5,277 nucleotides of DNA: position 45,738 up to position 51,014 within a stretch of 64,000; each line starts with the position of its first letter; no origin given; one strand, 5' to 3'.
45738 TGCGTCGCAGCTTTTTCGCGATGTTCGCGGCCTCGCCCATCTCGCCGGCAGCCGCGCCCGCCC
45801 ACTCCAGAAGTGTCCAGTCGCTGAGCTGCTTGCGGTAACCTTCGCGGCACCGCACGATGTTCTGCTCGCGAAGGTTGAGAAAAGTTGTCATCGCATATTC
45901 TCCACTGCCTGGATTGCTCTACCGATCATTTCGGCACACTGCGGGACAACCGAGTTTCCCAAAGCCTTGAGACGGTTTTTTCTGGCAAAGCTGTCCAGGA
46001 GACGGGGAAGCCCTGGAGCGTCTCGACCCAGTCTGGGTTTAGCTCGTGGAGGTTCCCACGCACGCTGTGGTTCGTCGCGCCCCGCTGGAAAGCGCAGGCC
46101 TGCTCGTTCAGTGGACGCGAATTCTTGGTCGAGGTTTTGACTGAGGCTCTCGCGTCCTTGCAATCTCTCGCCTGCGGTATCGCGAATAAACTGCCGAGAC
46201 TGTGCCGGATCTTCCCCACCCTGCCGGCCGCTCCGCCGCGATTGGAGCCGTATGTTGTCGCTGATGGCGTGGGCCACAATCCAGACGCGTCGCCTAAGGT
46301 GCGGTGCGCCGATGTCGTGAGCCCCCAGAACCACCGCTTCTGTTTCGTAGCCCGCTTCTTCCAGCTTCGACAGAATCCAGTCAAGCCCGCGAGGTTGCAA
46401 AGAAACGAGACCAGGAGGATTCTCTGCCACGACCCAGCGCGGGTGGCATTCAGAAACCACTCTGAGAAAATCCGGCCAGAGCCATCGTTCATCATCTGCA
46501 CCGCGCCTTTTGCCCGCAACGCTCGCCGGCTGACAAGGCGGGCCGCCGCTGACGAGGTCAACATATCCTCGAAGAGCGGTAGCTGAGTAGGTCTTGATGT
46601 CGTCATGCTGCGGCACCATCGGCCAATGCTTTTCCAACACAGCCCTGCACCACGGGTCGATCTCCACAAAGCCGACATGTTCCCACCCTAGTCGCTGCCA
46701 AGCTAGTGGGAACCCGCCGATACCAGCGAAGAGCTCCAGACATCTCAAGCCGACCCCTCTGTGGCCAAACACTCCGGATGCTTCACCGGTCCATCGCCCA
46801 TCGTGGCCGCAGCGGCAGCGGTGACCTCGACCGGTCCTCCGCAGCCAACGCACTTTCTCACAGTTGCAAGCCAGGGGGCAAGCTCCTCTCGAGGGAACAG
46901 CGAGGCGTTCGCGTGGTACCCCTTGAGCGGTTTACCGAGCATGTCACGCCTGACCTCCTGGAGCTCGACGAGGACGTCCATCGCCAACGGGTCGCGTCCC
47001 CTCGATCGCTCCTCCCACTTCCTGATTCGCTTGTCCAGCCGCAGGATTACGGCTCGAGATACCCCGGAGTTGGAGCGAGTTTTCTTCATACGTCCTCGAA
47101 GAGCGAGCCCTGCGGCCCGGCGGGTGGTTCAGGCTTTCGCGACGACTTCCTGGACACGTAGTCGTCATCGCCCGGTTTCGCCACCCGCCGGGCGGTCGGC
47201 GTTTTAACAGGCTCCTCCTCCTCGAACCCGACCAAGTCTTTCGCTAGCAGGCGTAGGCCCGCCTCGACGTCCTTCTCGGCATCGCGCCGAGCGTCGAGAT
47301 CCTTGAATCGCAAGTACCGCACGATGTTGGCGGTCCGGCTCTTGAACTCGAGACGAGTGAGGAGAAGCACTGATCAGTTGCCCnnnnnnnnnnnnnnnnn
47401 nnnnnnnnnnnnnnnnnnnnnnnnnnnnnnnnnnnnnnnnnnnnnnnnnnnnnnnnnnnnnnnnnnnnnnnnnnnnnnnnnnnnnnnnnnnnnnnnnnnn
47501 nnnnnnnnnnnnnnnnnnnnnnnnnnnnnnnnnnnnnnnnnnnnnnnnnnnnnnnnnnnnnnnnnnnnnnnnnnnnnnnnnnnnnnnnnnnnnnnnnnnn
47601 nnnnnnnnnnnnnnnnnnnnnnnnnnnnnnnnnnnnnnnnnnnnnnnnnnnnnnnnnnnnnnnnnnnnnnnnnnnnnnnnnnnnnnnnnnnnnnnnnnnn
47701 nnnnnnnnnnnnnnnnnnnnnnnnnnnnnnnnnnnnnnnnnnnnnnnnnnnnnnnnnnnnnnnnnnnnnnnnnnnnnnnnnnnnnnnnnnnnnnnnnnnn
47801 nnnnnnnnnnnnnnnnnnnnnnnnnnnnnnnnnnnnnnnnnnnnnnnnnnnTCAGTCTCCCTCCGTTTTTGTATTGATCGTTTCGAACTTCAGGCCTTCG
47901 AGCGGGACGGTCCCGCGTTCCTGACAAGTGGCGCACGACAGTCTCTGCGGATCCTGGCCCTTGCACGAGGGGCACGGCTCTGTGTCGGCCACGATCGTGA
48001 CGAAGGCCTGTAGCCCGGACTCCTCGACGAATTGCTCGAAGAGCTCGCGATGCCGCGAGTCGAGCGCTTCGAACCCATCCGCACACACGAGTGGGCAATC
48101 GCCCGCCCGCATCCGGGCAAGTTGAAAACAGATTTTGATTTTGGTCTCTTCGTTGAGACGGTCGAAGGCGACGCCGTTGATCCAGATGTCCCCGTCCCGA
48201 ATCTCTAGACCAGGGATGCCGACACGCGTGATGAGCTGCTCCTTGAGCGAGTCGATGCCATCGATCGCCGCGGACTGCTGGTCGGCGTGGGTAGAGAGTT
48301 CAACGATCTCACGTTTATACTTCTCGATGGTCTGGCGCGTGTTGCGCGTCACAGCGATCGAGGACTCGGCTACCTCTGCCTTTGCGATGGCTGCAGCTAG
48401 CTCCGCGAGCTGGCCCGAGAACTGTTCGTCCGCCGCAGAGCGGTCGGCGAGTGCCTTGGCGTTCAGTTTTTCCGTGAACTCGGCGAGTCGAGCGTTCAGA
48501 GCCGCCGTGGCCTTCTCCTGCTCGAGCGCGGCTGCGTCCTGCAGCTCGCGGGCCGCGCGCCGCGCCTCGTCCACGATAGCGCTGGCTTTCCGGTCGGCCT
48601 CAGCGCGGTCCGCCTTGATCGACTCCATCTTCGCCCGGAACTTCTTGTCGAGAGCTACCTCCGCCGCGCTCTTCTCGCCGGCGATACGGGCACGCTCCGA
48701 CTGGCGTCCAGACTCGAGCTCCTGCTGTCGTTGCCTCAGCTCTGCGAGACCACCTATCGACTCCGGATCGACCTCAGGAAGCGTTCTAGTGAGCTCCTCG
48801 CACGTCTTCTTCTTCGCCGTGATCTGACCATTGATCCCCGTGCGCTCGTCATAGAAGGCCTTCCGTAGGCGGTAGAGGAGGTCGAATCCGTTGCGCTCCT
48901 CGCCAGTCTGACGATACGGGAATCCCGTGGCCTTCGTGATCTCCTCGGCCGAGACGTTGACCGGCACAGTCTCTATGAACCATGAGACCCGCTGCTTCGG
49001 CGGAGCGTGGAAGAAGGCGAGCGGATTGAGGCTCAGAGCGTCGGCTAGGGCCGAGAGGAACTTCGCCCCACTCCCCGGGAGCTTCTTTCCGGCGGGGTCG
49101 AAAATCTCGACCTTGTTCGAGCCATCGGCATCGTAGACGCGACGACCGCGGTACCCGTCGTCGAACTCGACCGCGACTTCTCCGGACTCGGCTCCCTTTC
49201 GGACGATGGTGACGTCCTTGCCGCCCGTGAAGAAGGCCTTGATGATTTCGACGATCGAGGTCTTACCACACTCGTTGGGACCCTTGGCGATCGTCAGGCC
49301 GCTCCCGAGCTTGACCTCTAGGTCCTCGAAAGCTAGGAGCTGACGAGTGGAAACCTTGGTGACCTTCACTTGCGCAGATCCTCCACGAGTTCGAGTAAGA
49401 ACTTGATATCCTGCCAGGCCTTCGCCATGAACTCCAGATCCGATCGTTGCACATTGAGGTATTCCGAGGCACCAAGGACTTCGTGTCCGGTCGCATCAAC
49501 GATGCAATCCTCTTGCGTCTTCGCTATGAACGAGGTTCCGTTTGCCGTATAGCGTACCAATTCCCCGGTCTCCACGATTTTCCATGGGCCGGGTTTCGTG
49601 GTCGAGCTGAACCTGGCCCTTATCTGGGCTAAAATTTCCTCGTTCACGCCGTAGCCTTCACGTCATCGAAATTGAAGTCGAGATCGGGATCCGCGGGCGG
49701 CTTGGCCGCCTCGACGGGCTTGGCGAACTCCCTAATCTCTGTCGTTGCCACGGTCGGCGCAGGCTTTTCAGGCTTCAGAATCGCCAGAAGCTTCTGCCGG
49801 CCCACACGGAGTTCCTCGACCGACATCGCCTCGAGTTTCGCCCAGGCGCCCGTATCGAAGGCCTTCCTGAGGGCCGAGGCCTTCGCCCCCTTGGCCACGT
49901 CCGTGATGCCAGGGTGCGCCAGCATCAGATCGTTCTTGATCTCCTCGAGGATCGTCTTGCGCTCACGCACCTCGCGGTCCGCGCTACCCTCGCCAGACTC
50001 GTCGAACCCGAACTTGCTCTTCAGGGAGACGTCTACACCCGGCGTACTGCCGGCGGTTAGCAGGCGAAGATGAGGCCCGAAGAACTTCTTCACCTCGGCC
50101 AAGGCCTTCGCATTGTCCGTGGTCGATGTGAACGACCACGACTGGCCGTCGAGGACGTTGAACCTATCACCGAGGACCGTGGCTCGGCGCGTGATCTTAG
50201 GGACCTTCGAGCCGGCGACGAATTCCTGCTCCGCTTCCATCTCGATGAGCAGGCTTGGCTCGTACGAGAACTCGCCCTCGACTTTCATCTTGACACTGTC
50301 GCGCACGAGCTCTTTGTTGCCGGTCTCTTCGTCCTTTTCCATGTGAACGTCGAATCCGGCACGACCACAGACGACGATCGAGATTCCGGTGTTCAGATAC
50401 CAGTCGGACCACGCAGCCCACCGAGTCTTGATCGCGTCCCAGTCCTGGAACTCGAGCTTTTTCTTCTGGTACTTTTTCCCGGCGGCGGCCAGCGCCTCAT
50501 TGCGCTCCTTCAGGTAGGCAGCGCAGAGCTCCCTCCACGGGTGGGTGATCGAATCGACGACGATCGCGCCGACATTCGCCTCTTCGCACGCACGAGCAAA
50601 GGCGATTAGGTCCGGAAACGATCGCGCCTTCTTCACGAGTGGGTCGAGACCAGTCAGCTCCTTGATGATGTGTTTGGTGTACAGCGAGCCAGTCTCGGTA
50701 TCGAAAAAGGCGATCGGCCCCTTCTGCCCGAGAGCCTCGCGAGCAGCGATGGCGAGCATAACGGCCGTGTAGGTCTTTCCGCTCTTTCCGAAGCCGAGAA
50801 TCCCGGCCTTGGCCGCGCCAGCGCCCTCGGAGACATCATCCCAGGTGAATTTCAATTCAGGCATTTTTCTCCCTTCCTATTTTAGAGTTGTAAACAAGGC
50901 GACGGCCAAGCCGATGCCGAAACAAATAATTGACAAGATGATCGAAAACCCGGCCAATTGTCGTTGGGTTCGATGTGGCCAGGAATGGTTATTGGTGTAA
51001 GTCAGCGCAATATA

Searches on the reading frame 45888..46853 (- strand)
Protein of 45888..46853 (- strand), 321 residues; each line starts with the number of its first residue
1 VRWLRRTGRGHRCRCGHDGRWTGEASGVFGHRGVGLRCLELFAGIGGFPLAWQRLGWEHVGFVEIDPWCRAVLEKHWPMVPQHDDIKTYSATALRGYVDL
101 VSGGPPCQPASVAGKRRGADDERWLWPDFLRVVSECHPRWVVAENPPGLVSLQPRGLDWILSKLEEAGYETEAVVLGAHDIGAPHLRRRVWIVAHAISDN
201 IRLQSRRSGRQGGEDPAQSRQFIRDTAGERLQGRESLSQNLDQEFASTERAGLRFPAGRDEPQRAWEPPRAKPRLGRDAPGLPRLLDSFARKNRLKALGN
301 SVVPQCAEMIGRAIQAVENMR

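Call 65: search_protein_families(library=phrogs, proteins=[window:45888-46853:-], max_evalue=0.001)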
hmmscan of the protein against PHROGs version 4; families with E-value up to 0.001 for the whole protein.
window:45888-46853:- (321 aa): 7 families
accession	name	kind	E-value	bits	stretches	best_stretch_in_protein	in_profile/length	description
phrog_363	-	other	6.2e-74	250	1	32-319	50-317/327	DNA methyltransferase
phrog_116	-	other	6.1e-53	181.2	1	36-316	208-491/779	DNA methyltransferase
phrog_32758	-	other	2.1e-15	57.8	1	158-317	6-150/154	DNA methyltransferase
phrog_29583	-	other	1.8e-11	44.5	1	79-204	60-197/468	DNA methyltransferase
phrog_36267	-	other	9.9e-10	39.3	1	36-90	1-55/151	DNA methyltransferase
phrog_5999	-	other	1.6e-08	35.5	1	38-119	5-90/109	DNA methyltransferase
phrog_864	-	DNA, RNA and nucleotide metabolism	0.00029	20.4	1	51-152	656-751/1064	DNA primase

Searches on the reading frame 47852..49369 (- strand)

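Call 65: search_protein_families(library=phrogs, proteins=[window:47852-49369:-], max_evalue=0.001)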
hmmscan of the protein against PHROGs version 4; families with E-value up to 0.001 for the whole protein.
window:47852-49369:- (505 aa): 6 families
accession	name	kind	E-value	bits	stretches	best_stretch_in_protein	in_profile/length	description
phrog_1499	-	unknown function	1.3e-51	177.2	1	1-465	3-413/427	-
phrog_8323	-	unknown function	7.3e-07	29.1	1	1-60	49-109/623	-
phrog_7507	-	unknown function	6.8e-05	23.4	1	1-48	2-49/483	-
phrog_16465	-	DNA, RNA and nucleotide metabolism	0.00032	20.9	1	5-73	7-76/491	exonuclease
phrog_11137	-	unknown function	0.00054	20.8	0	463-490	4-31/54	-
phrog_5467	-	unknown function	0.00077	19.5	0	161-269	347-438/552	-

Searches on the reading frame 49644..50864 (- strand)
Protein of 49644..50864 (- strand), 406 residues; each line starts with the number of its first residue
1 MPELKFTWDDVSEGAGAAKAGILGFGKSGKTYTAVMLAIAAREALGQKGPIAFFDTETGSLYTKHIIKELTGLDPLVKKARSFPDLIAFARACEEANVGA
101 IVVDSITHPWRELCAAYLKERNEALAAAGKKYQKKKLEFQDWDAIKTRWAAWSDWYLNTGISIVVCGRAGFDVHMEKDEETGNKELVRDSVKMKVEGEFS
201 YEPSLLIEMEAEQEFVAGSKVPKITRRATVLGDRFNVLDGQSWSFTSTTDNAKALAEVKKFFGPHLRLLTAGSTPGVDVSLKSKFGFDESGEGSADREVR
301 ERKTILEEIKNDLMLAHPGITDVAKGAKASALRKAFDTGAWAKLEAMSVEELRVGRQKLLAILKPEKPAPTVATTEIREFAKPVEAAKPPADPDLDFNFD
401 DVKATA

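Call 65: search_protein_families(library=phrogs, proteins=[window:49644-50864:-], max_evalue=0.001)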
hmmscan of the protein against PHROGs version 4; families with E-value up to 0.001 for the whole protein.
window:49644-50864:- (406 aa): 2 families
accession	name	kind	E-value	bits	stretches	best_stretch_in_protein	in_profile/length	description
phrog_1366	-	unknown function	1.5e-29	104.5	1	18-241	15-214/307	-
phrog_124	-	DNA, RNA and nucleotide metabolism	2e-06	28.4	1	9-171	35-173/382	Sak4-like ssDNA annealing protein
